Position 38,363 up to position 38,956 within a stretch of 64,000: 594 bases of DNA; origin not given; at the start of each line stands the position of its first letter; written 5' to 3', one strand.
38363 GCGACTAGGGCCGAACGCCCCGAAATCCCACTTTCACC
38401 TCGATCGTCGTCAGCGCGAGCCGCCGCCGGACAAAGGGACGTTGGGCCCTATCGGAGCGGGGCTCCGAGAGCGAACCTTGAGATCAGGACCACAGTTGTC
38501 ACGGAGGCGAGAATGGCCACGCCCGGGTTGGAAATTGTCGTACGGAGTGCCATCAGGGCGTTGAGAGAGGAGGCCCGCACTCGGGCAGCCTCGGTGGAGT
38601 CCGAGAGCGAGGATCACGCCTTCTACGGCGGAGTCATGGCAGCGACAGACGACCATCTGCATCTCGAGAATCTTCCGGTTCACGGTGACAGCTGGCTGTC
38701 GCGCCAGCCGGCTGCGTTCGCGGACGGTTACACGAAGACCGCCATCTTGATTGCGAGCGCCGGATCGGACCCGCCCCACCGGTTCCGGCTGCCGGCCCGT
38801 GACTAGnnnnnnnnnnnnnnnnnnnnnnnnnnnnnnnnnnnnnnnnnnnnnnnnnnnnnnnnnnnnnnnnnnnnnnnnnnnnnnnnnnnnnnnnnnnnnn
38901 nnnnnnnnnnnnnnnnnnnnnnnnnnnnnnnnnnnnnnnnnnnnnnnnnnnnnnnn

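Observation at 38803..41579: DosS/DosT-like sensor with Tyr replacing the phospho-acceptor His and no ATPase domain, in an apparent operon with a CBS-containing site-2 protease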

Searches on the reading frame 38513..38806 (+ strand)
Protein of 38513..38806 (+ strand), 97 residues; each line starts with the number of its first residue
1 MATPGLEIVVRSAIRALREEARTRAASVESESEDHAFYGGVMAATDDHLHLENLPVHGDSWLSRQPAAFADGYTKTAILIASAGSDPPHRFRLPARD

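Call 3: search_protein_families(library=pfam, proteins=[window:38513-38806:+], max_evalue=0.01)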
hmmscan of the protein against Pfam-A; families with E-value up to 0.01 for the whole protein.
window:38513-38806:+ (97 aa): 1 family
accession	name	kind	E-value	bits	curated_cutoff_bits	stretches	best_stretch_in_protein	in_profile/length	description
PF20567.3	DUF6776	-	0.0087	16.5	27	0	9-48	14-53/149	Family of unknown function (DUF6776)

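Call 4: search_protein_families(library=ncbifam, proteins=[window:38513-38806:+], max_evalue=0.01)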
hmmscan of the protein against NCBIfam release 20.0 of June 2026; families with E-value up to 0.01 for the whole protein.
window:38513-38806:+ (97 aa): 0 families

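Call 54: find_homologous_proteins(query=window:38513-38803:+, max_evalue=0.001)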
Query window:38513-38803:+ (97 aa): 2 proteins with E <= 0.001 among 6 candidates.
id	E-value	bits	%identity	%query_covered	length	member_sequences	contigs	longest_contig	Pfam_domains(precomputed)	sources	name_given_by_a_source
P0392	6.0e-57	207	100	100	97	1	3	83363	-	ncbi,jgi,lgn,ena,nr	ncbi:MAG TPA: hypothetical protein VNF71_01875 [Acidimicrobiales bacterium]|nr:hypothetical protein 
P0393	4.3e-37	144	71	99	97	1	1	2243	-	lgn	-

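Call 55: find_encoding_contigs(protein=P0393, flank=3000, max_places=4)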
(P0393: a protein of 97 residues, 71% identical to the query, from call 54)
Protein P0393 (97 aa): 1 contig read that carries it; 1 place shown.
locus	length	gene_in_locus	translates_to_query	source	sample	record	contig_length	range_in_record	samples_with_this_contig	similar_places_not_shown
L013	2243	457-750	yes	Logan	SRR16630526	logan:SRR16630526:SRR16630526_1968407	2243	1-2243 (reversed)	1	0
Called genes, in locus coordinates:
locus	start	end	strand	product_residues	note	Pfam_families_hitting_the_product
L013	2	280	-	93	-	?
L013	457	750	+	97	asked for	-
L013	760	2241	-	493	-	?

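Call 60: find_related_loci(query=A1, collection=metagenome_contigs, flank=6000)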
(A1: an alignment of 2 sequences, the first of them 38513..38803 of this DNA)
Query A1 (97 aa) in metagenome_contigs; peptide patterns used: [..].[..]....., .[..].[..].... (x = any residue, [..] = any of these).
170 stretches matched a pattern; 1 encode a relative of the query (tblastn E <= 1e-3); 1 distinct loci.
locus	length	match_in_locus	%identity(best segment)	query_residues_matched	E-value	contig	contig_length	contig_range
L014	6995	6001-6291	100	1-97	1e-64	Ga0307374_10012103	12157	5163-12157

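Call 61: find_related_loci(query=A1, collection=genome_contigs, flank=6000)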
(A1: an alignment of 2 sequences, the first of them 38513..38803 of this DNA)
Query A1 (97 aa) in genome_contigs; peptide patterns used: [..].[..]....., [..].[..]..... (x = any residue, [..] = any of these).
90 stretches matched a pattern, but none encodes a relative of the query by tblastn (E <= 1e-3).

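Call 71: predict_structure(alignment_id=A1)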
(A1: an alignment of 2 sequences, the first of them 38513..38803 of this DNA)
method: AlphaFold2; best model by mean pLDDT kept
length: 97 residues; sequences in the alignment: 2
mean_pLDDT: 80.5   pTM: 0.77
mean pLDDT of the five models: 80.5, 51.2, 50.1, 47.7, 38.5
residues with pLDDT >= 90: 33; 70-90: 43; 50-70: 20; < 50: 1
segments of 3 or more residues with pLDDT < 50: none
pLDDT, mean of each block of 10 residues (from residue 1): 67 88 90 92 85 61 90 88 67 75
secondary structure, 60 per line:
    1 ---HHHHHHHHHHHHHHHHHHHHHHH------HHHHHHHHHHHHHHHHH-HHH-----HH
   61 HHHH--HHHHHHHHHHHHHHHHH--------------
elements in order: H4-26 H33-49 H59-64 H67-83

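Call 77: fold_search(model_id=the predicted structure, library=pdb)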
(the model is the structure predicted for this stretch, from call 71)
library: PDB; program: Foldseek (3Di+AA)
matches with E <= 10: 63; with E <= 0.001: 0
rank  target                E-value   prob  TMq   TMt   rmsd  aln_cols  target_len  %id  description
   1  4wb2_C                1.8e+00  0.23  0.34  0.39   4.8        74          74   12  Crystal structure of the mirror-image L-RNA/L-DNA aptamer NOX-D20 in complex with mouse C5a complement anaphylatoxin (released 2015-05-06)
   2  1x8z_A                2.2e+00  0.15  0.34  0.24   8.1       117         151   11  Crystal structure of a pectin methylesterase inhibitor from Arabidopsis thaliana (released 2004-12-28)
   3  9hps_A                2.3e+00  0.09  0.25  0.19  12.8       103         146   13  Human BclxLdeltaLT-VDAC1-N fusion protein complex structure (released 2025-09-17)
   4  4c3b_B                3.6e+00  0.25  0.41  0.27   6.3        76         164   14  HRSV M2-1, P21 crystal form (released 2014-01-22)
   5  4c3b_A                3.6e+00  0.25  0.41  0.26   6.3        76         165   14  HRSV M2-1, P21 crystal form (released 2014-01-22)
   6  4c3e_M                3.6e+00  0.23  0.41  0.28   6.6        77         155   14  HRSV M2-1 mutant S58D S61D, P21 crystal (released 2014-01-22)
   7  4c3e_J                3.6e+00  0.23  0.41  0.26   6.5        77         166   14  HRSV M2-1 mutant S58D S61D, P21 crystal (released 2014-01-22)
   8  4c3e_D                3.6e+00  0.23  0.41  0.26   6.5        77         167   14  HRSV M2-1 mutant S58D S61D, P21 crystal (released 2014-01-22)
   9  4c3e_C                3.6e+00  0.23  0.41  0.26   6.5        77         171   14  HRSV M2-1 mutant S58D S61D, P21 crystal (released 2014-01-22)
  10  3x38_D                3.8e+00  0.06  0.24  0.27  13.1        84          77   14  Crystal structure of the C-terminal domain of Sld7 (released 2015-08-19)
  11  4c3e_E                4.0e+00  0.21  0.41  0.27   6.6        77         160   14  HRSV M2-1 mutant S58D S61D, P21 crystal (released 2014-01-22)
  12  4c3e_H                4.0e+00  0.21  0.41  0.27   6.5        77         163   14  HRSV M2-1 mutant S58D S61D, P21 crystal (released 2014-01-22)
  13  4c3e_N                4.0e+00  0.21  0.41  0.26   6.5        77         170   14  HRSV M2-1 mutant S58D S61D, P21 crystal (released 2014-01-22)
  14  4c3b_I                4.3e+00  0.21  0.41  0.28   6.3        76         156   14  HRSV M2-1, P21 crystal form (released 2014-01-22)
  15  4c3b_L                4.3e+00  0.21  0.41  0.27   6.3        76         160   14  HRSV M2-1, P21 crystal form (released 2014-01-22)
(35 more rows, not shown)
